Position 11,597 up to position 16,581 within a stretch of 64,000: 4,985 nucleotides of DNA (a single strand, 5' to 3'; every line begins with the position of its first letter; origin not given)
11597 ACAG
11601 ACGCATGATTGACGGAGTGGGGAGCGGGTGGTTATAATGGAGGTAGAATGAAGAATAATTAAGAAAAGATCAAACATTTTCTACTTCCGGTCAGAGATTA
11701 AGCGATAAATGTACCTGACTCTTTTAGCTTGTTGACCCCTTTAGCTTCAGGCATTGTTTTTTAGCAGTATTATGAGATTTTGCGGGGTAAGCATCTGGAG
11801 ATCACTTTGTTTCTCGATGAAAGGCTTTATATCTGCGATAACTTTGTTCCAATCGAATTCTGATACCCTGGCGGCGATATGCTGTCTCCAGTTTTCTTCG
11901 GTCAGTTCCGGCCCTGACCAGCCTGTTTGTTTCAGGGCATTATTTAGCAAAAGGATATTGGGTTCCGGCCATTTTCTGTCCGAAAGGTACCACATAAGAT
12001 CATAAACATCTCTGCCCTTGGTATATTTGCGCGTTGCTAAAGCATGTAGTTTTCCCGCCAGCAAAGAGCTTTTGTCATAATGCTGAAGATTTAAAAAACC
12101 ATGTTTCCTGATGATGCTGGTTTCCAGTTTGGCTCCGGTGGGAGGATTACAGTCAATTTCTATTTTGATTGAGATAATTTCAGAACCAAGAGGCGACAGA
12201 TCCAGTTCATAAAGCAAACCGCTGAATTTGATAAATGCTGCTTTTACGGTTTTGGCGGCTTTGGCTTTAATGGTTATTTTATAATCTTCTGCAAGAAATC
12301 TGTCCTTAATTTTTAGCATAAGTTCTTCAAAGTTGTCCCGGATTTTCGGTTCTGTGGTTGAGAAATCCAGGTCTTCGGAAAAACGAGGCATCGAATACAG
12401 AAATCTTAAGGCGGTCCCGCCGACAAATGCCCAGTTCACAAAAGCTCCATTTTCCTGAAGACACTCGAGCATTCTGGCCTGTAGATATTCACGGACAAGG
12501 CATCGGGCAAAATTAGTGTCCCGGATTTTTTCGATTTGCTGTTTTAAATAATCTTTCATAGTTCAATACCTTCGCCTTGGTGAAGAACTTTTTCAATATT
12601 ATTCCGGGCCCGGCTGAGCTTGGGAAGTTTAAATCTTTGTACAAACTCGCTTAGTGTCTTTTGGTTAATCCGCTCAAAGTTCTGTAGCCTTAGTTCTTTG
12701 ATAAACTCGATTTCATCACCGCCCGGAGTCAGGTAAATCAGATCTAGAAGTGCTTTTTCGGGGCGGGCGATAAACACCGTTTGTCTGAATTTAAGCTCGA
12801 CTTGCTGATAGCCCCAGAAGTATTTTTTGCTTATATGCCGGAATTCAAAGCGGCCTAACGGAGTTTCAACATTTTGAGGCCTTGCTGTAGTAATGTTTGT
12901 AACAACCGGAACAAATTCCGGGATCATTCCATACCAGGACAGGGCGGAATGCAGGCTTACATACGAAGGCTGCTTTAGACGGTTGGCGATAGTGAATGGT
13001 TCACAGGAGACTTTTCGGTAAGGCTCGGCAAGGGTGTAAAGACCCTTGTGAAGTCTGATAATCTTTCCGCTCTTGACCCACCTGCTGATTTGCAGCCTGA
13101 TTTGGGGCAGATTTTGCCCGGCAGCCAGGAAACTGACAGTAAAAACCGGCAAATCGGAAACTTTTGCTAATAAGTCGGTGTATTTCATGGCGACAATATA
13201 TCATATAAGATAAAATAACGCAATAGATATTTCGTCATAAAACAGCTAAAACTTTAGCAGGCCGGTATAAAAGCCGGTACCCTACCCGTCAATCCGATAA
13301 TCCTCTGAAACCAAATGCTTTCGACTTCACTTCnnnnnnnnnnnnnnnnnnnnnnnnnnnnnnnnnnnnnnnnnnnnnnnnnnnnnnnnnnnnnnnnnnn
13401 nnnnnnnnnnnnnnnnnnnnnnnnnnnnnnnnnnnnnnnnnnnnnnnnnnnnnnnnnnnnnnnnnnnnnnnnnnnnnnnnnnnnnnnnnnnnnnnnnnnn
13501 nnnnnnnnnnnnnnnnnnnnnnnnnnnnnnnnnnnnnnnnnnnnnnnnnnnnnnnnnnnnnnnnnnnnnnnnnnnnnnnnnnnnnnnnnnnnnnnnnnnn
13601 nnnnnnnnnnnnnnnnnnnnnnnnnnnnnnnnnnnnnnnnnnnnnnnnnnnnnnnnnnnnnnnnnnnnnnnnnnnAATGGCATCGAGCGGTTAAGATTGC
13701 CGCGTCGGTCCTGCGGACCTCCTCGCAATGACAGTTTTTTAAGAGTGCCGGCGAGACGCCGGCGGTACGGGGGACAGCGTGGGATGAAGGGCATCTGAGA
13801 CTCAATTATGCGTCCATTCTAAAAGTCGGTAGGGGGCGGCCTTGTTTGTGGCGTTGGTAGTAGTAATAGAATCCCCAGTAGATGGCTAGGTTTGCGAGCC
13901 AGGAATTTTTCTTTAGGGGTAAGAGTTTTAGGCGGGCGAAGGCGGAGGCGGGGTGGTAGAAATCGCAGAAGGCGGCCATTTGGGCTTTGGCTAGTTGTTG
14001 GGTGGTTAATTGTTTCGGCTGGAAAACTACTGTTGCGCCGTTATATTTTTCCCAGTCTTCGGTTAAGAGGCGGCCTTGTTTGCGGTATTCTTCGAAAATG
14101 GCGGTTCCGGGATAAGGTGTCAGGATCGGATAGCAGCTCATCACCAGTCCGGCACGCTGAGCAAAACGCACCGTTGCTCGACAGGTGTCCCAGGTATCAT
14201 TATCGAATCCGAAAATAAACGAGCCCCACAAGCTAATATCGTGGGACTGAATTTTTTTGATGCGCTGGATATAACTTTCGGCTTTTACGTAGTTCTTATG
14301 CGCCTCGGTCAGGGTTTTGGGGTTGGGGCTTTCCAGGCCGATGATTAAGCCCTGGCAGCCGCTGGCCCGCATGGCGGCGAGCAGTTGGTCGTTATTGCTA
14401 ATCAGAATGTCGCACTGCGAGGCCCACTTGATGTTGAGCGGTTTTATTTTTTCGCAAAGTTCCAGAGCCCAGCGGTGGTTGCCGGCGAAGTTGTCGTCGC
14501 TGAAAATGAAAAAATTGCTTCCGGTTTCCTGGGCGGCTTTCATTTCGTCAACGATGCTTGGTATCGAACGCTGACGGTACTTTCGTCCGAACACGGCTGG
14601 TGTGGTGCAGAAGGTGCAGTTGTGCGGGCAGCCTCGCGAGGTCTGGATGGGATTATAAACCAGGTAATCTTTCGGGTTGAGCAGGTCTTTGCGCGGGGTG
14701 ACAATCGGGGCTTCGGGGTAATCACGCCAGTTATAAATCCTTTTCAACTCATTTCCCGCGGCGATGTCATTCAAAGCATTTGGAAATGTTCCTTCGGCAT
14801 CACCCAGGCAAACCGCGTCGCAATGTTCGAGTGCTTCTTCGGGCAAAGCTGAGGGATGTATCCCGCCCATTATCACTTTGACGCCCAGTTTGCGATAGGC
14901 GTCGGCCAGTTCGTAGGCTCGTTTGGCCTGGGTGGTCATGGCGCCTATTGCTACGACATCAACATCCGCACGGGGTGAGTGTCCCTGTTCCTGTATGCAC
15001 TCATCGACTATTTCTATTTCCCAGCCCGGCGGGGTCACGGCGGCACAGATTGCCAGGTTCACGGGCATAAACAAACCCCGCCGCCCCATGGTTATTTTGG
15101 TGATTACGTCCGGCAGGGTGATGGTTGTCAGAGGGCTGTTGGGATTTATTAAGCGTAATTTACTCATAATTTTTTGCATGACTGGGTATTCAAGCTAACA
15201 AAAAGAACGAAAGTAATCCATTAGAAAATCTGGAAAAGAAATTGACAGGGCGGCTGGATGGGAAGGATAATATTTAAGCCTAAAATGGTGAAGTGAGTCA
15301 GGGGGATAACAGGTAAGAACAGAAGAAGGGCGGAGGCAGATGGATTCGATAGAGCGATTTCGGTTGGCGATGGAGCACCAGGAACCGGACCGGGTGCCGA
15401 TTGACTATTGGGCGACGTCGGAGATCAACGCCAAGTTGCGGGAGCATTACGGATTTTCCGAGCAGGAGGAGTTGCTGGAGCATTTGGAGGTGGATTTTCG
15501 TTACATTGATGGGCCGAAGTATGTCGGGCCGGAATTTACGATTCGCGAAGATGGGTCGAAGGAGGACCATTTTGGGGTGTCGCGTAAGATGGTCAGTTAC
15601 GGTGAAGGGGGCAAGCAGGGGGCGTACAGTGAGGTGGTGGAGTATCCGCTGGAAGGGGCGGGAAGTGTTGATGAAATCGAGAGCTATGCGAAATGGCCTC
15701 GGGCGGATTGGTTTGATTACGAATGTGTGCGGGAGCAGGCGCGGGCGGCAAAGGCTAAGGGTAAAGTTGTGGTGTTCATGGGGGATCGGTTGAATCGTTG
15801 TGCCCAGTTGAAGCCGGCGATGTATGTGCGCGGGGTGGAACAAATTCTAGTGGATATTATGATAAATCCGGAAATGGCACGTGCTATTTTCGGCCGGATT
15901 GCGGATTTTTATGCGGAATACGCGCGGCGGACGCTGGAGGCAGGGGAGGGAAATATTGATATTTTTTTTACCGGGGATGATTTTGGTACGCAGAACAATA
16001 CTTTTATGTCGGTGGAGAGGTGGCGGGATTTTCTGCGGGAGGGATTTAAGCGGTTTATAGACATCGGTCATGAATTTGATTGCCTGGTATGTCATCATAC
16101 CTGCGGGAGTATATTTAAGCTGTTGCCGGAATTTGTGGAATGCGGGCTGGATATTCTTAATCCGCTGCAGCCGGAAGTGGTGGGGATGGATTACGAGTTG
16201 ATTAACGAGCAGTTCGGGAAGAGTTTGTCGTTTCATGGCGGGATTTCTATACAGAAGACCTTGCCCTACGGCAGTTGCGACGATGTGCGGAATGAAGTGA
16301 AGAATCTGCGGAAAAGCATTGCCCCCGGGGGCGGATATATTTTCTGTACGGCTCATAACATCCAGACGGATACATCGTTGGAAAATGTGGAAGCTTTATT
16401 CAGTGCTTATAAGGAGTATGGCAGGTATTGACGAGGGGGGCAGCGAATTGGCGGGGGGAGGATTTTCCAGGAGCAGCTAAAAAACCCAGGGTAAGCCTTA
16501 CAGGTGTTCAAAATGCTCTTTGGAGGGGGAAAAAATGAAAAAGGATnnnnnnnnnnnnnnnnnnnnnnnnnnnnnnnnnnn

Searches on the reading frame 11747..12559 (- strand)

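Call 76: search_protein_families(library=pfam, proteins=[window:11747-12559:-], max_evalue=0.01)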
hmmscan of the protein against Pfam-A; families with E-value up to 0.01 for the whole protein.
window:11747-12559:- (270 aa): 1 family
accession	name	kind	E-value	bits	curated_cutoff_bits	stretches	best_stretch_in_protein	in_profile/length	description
PF08843.17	AbiEii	-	8.9e-30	104.8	22.5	1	30-250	2-229/238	Nucleotidyl transferase AbiEii toxin, Type IV TA system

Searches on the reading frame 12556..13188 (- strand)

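Call 76: search_protein_families(library=pfam, proteins=[window:12556-13188:-], max_evalue=0.01)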
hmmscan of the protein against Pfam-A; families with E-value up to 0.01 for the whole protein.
window:12556-13188:- (210 aa): 1 family
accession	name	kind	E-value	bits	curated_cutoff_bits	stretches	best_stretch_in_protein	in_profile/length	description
PF13338.12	AbiEi_4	-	5.9e-08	33.1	25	1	14-54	12-49/49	Transcriptional regulator, AbiEi antitoxin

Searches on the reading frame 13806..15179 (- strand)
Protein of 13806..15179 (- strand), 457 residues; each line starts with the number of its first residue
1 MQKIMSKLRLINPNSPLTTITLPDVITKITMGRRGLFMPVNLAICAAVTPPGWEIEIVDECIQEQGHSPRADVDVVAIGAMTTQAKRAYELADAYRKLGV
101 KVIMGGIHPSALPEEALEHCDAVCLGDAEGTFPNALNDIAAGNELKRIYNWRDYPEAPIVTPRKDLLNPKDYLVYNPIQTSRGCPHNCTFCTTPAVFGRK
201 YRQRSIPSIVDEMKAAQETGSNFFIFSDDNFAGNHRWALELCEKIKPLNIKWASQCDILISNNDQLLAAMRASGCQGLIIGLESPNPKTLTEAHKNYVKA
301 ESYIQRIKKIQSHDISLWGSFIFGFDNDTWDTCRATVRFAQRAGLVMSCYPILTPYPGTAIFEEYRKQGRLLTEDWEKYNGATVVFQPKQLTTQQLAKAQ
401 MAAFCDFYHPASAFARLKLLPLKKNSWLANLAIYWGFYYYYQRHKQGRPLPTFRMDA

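Call 7: search_protein_families(library=pfam, proteins=[window:13806-15179:-])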
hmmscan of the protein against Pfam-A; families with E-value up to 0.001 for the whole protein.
window:13806-15179:- (457 aa): 2 families
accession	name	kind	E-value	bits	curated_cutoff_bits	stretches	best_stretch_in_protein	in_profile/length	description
PF04055.27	Radical_SAM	-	2.6e-17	63.9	29.5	1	178-340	1-166/166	Radical SAM superfamily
PF02310.24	B12-binding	-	1.8e-13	50.8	32.1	1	52-135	28-120/121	B12 binding domain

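Call 47: find_homologous_proteins(query=window:13806-15179:-, max_evalue=1e-60)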
Query window:13806-15179:- (457 aa): 1754 proteins with E <= 1e-60 among 8000 candidates; the best 120 are listed.
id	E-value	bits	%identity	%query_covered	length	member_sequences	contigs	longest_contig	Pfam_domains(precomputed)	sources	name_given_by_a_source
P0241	0.0e+0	1072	100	99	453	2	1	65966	PF04055.28,PF02310.25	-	-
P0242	2.2e-263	892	81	99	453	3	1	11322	PF04055.28,PF02310.25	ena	-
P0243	7.4e-262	887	81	98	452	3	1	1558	PF04055.28,PF02310.25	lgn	-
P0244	3.6e-256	868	80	98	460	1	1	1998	PF04055.28,PF02310.25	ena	-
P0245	1.7e-252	856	78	98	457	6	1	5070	PF04055.28,PF02310.25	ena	-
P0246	1.0e-251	853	78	98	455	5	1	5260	PF04055.28,PF02310.25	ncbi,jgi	-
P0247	1.0e-251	853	80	98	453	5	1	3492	PF04055.28,PF02310.25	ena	-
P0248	2.3e-251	852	78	98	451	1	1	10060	PF04055.28,PF02310.25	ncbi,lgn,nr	ncbi:MAG: B12-binding domain-containing radical SAM protein [Sedimentisphaerales bacterium]|nr:B12-b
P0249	5.0e-250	848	77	98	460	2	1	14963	PF04055.28,PF02310.25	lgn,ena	-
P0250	7.6e-250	847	77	98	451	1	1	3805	PF04055.28,PF02310.25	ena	-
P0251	1.3e-249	847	80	98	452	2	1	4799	PF04055.28,PF02310.25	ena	-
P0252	8.4e-249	844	78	98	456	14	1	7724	PF04055.28,PF02310.25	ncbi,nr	ncbi:MAG: B12-binding domain-containing radical SAM protein [Sedimentisphaerales bacterium]|nr:B12-b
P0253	8.2e-248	841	77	98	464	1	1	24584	PF04055.28,PF02310.25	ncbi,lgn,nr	ncbi:MAG: B12-binding domain-containing radical SAM protein [Sedimentisphaerales bacterium]|nr:B12-b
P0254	6.3e-247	838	78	98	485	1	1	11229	PF04055.28,PF02310.25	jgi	-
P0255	9.0e-247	837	77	98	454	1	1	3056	PF04055.28,PF02310.25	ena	-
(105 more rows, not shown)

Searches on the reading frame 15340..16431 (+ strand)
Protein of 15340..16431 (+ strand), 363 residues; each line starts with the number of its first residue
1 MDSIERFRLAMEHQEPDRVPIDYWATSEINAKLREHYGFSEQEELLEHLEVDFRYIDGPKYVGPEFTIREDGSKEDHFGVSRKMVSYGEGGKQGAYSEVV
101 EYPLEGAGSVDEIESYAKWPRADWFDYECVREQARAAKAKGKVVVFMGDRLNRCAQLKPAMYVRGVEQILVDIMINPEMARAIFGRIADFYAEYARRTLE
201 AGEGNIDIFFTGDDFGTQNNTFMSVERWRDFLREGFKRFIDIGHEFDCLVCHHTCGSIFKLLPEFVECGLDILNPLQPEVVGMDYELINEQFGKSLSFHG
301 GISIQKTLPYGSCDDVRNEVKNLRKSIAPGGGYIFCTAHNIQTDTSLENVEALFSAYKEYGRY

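Call 8: search_protein_families(library=pfam, proteins=[window:15340-16431:+])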
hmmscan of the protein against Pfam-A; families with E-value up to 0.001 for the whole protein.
window:15340-16431:+ (363 aa): 1 family
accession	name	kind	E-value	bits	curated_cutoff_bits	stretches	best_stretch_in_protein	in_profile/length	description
PF01208.23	URO-D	-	1.3e-19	70.8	23.9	1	160-360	150-346/346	Uroporphyrinogen decarboxylase (URO-D)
